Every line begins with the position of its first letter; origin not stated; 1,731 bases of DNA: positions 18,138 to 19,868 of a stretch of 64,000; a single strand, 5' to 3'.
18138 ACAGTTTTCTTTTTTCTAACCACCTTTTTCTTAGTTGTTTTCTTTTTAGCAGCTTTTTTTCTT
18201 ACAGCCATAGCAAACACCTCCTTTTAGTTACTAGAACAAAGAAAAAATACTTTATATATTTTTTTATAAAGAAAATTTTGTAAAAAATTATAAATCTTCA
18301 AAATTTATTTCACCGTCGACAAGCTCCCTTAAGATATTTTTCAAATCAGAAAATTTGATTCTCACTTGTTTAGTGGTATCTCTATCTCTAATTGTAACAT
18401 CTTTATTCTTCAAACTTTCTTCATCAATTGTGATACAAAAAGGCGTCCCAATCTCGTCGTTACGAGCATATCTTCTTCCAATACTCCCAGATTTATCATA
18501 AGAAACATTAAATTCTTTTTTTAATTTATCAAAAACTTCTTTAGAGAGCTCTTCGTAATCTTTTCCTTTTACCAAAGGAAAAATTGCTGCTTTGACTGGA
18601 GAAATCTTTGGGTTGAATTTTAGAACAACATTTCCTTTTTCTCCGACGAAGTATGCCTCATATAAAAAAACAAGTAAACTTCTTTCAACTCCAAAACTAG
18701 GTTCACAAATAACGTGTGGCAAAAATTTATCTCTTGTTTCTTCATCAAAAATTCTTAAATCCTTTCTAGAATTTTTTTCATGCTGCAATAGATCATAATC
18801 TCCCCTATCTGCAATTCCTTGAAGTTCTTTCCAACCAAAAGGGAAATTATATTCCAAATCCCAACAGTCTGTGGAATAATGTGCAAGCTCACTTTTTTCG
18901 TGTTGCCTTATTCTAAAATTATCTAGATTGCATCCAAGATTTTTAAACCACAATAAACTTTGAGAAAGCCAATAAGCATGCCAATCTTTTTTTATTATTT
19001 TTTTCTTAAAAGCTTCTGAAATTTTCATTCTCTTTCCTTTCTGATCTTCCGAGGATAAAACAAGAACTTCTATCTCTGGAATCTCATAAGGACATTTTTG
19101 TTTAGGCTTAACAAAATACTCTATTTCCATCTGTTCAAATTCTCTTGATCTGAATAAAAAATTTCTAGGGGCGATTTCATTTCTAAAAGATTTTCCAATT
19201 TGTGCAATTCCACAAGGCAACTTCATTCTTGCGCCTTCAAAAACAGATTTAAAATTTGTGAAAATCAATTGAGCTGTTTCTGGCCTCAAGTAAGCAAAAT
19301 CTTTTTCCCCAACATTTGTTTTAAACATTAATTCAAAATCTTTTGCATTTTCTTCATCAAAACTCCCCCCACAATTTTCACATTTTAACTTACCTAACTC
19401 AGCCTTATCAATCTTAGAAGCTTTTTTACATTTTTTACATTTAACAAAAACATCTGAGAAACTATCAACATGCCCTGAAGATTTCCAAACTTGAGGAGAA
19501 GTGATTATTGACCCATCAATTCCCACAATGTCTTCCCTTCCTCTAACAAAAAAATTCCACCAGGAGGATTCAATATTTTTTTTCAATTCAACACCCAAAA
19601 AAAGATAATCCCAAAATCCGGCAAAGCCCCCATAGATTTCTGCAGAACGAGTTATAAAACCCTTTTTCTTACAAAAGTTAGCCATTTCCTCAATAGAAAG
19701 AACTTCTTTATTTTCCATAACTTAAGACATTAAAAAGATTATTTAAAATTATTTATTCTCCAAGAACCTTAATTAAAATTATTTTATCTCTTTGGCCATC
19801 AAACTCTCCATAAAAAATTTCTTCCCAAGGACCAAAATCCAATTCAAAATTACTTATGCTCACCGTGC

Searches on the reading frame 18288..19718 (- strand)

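Call 12: search_protein_families(library=pfam, proteins=[window:18288-19718:-], max_evalue=0.001)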
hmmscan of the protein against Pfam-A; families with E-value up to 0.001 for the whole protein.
window:18288-19718:- (476 aa): 2 families
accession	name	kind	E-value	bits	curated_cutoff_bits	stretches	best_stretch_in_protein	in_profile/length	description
PF03129.25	HGTP_anticodon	-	5e-21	75.1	21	1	376-465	1-93/94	Anticodon binding domain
PF00587.30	tRNA-synt_2b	-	3.2e-08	34.3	29.3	1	137-352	6-176/179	tRNA synthetase class II core domain (G, H, P, S and T)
